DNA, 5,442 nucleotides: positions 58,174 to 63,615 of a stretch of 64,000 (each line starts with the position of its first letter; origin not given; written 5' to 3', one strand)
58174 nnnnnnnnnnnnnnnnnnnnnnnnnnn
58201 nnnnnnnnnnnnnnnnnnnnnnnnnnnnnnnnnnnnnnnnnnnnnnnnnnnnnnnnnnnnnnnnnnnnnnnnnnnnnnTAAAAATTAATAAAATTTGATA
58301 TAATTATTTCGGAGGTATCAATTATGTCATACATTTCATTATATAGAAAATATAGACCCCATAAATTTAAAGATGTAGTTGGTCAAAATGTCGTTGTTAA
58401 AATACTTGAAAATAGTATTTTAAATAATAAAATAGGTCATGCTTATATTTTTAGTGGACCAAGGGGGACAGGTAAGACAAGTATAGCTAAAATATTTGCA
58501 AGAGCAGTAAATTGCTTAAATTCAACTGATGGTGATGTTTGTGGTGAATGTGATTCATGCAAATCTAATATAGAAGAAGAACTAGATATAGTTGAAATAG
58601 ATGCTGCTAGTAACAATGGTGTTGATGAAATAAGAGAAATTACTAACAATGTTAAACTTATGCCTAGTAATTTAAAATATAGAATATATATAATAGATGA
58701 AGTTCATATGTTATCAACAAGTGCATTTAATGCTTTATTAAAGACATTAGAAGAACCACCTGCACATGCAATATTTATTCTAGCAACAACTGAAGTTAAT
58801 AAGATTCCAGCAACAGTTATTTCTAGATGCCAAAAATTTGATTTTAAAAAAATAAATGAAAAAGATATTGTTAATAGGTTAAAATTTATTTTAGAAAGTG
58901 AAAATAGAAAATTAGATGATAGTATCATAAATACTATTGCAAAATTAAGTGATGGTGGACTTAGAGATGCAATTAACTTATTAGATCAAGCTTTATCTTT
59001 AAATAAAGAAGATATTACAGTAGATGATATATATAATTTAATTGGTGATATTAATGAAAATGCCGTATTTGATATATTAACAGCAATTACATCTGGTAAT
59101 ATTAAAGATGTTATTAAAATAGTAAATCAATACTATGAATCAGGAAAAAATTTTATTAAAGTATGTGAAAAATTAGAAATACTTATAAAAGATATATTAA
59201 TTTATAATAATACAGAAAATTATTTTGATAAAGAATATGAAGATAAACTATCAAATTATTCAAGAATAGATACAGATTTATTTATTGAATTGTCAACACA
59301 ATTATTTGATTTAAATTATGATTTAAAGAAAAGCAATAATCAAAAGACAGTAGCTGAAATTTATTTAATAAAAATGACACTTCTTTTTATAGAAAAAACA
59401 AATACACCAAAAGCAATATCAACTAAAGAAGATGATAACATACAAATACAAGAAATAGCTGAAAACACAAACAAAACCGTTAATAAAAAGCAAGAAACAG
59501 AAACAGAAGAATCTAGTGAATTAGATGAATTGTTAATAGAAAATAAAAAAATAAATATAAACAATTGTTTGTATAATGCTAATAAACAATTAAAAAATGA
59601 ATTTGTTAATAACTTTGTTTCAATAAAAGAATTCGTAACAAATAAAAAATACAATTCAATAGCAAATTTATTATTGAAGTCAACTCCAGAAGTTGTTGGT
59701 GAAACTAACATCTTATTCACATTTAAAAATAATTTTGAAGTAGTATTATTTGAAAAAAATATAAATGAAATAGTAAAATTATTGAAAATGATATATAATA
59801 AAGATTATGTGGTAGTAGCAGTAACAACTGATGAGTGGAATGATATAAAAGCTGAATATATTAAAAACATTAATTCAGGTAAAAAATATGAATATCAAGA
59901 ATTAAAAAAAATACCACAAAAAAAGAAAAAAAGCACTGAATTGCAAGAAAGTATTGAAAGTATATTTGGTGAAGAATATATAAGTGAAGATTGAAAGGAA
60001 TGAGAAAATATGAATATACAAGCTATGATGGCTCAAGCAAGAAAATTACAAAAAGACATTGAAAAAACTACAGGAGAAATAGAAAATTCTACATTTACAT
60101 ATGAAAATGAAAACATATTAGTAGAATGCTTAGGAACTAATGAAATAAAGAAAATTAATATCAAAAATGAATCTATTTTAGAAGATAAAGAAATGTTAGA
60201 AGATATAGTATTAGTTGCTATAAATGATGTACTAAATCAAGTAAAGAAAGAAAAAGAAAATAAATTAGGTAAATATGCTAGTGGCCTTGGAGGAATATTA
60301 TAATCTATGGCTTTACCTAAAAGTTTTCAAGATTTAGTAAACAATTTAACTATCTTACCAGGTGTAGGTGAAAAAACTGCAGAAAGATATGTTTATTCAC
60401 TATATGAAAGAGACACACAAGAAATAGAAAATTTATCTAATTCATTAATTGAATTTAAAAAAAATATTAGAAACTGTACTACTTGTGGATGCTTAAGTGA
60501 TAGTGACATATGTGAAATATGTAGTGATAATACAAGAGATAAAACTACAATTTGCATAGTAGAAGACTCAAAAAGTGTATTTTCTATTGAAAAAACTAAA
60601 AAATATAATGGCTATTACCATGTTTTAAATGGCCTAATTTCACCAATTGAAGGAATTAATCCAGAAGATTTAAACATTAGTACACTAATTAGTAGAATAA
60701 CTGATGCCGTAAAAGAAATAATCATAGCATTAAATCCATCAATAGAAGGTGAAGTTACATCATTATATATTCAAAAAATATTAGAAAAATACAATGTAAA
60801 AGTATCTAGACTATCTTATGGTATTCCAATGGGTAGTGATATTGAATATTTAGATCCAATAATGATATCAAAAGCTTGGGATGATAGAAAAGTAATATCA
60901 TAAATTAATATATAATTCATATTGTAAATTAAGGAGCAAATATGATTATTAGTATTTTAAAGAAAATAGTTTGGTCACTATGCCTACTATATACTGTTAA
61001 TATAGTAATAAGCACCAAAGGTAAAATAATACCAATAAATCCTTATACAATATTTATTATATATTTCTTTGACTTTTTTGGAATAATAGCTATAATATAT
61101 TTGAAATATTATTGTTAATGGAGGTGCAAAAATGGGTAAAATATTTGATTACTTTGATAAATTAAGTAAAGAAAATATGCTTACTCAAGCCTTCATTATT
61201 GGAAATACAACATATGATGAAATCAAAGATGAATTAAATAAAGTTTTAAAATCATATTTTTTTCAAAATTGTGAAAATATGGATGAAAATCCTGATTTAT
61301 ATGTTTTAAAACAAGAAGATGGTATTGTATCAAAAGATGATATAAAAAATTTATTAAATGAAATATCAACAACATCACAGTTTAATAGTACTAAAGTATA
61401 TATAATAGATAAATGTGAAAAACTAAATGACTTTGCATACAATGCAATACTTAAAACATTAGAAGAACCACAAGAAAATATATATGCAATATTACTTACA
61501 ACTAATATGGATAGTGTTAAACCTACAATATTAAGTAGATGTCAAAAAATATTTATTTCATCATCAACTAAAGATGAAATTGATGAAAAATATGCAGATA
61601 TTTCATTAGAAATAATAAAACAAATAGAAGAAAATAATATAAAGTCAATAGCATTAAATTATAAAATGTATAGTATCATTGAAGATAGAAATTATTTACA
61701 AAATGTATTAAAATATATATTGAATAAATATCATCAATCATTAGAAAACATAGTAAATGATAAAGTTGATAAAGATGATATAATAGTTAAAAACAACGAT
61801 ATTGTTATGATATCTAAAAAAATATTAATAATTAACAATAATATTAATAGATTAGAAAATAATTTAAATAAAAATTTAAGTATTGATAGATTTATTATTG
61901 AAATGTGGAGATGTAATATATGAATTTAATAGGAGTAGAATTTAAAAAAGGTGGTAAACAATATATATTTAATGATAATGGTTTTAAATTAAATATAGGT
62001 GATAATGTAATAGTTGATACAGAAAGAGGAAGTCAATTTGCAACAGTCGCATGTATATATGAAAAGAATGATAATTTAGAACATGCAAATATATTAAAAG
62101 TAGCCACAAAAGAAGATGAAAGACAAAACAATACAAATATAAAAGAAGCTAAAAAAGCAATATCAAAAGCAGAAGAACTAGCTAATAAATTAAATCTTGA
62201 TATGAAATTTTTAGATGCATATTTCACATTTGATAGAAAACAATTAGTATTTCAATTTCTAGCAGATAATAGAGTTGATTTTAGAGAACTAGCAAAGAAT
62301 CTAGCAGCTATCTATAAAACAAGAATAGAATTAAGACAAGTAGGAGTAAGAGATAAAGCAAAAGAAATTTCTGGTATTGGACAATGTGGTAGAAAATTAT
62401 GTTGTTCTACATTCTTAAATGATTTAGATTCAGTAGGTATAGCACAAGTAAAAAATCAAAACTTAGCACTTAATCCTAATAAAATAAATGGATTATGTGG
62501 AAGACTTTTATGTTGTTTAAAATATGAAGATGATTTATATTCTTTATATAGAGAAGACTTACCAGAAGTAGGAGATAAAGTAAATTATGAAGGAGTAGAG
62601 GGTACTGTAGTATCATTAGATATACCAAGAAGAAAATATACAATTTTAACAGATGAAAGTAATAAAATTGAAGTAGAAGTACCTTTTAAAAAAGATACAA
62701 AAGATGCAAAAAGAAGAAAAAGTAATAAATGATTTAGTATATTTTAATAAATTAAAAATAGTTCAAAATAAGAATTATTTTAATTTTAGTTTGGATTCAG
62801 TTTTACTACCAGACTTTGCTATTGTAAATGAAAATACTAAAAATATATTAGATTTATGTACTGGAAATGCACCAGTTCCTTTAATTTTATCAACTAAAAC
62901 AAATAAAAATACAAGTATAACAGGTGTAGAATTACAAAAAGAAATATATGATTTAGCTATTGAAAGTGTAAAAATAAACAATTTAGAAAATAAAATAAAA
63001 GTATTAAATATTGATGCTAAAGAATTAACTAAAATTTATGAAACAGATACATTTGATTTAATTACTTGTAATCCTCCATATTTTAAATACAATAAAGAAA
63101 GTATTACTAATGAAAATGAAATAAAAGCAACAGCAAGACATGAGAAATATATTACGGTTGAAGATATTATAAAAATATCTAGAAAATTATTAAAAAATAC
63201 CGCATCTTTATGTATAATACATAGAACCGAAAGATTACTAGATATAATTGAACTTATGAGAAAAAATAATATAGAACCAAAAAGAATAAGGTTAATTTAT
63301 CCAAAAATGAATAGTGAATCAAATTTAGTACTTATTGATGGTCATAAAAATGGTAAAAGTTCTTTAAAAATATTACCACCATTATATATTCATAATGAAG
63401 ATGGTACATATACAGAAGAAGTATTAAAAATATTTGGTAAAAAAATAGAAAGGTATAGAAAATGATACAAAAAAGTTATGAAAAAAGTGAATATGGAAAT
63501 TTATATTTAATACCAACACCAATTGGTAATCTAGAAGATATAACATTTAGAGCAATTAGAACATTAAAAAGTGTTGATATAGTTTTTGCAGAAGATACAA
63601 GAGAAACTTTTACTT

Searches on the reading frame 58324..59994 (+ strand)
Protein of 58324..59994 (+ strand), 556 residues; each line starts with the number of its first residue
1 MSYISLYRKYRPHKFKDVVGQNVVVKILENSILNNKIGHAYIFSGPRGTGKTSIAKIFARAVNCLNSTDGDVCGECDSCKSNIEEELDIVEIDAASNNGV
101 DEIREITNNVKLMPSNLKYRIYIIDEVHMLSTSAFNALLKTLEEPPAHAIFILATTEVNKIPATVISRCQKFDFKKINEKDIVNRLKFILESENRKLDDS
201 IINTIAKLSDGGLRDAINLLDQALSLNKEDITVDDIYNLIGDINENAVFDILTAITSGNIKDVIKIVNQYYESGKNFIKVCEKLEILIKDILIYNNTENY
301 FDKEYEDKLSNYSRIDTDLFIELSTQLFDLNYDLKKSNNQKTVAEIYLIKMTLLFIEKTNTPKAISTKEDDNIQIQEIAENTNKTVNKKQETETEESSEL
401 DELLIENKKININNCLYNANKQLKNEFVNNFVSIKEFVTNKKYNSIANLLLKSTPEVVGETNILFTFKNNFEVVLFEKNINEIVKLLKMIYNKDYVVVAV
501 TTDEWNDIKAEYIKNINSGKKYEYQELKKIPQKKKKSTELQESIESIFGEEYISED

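Call 21: find_related_loci(query=window:58324-59994:+, collection=genome_contigs, flank=10000)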
Query window:58324-59994:+ (556 aa) in genome_contigs; peptide patterns used: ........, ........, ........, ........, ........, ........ (x = any residue, [..] = any of these).
114 stretches matched a pattern; 57 encode a relative of the query (tblastn E <= 1e-3); 57 distinct loci.
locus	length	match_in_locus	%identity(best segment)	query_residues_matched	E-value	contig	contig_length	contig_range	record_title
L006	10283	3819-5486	94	1-556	0e+0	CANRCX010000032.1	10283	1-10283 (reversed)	MAG: uncultured Bacilli bacterium isolate Lapin-026__bin53 genome assembly, contig: Lapin-026__NODE_8291_length_10283_co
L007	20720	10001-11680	83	1-556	0e+0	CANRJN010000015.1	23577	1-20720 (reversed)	MAG: uncultured Bacilli bacterium isolate Lapin-021__bin67 genome assembly, contig: Lapin-021__NODE_2417_length_23577_co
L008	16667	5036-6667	71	1-556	0e+0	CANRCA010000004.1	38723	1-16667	MAG: uncultured Bacilli bacterium isolate Lapin-027__bin88 genome assembly, contig: Lapin-027__NODE_769_length_38723_cov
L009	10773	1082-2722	61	1-554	0e+0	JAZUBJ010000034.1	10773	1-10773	MAG: Bacilli bacterium isolate T1900045317_YK20190006.MAGScoT_cleanbin_000043 SGB_6317_k141_433639, whole genome shotgun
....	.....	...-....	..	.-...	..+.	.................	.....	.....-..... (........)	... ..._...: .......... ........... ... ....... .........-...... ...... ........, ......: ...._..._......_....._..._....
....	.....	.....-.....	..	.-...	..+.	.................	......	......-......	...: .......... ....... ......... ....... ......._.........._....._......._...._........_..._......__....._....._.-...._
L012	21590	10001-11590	59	1-553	0e+0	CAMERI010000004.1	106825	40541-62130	MAG: uncultured bacterium isolate SRR11489791_bin.18_metaWRAP_v1.3_MAG genome assembly, contig: ERZ11466804.84, whole ge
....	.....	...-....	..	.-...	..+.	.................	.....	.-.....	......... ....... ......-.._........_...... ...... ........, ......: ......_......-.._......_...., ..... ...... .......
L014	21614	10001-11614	59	1-556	0e+0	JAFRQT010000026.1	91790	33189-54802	MAG: Bacilli bacterium isolate RGIG2715 Goat_Omasum-4__c306655, whole genome shotgun sequence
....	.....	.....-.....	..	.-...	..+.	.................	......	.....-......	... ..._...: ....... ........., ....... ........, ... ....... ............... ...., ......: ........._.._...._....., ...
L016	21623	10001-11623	59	1-554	0e+0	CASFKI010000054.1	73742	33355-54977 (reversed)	uncultured bacterium isolate Batch3_idba_bin.1484 genome assembly, contig: Batch3_idba_bin.1484.fa_k87_18553401, whole g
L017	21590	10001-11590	58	1-553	0e+0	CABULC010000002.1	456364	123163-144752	MAG TPA_asm: uncultured Clostridium sp. isolate MGYG-HGUT-04102 genome assembly, contig: GUT_GENOME256424_2, whole genom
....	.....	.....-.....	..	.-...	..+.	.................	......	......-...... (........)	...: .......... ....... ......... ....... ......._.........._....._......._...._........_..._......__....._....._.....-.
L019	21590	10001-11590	58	1-553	0e+0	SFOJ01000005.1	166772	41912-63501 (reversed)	MAG: Mollicutes bacterium isolate W3P13.010 Contig127, whole genome shotgun sequence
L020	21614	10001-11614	60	1-553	0e+0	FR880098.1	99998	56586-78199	Clostridium sp. CAG:524 genomic scaffold, scf5, whole genome shotgun sequence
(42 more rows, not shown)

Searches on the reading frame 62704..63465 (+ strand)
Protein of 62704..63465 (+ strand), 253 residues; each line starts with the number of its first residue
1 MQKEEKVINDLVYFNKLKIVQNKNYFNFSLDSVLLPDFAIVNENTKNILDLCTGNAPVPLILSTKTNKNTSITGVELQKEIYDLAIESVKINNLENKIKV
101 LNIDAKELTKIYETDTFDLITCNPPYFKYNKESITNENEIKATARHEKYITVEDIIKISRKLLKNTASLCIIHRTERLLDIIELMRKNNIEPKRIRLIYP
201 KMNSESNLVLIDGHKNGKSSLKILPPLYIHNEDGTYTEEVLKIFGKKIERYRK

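Call 34: find_encoding_contigs(protein=window:62704-63465:+, flank=10000, max_places=4)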
Protein window:62704-63465:+ (253 aa): 6 contigs read that carry it; 3 places shown.
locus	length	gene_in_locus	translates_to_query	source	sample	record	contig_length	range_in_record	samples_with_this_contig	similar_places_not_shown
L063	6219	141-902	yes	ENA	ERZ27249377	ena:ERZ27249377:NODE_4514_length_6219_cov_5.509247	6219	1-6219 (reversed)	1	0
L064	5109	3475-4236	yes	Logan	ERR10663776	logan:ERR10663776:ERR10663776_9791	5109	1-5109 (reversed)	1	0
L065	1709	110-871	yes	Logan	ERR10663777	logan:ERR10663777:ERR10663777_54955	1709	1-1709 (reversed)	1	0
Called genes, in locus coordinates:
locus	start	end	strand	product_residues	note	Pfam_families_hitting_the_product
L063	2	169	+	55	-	?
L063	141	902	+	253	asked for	PF07669:Eco57I (weak), PF05175:MTS, PF13847:Methyltransf_31 (weak)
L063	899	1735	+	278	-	PF00590:TP_methylase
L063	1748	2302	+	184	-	PF01195:Pept_tRNA_hydro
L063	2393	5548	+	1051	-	PF22590:Cas3-like_C_2 (faint), PF17757:UvrB_inter, PF02559:CarD_TRCF_RID, PF00270:DEAD, PF00271:Helicase_C, PF03461:TRCF (weak)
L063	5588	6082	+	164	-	PF04014:MazE_antitoxin, PF15714:SpoVT_C (weak)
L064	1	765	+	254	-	?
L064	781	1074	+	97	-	PF02575:YbaB_DNA_bd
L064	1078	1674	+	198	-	PF21176:RecR_HhH, PF01751:Toprim, PF13662:Toprim_4, PF21175:RecR_C (faint)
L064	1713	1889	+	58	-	PF07441:BofA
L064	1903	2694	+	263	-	PF13177:DNA_pol3_delta2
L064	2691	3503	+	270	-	PF04468:PSP1, PF28472:PSP1_3rd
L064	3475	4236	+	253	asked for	PF07669:Eco57I (weak), PF05175:MTS, PF13847:Methyltransf_31 (weak)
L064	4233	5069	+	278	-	PF00590:TP_methylase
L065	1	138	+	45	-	?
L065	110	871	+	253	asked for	PF07669:Eco57I (weak), PF05175:MTS, PF13847:Methyltransf_31 (weak)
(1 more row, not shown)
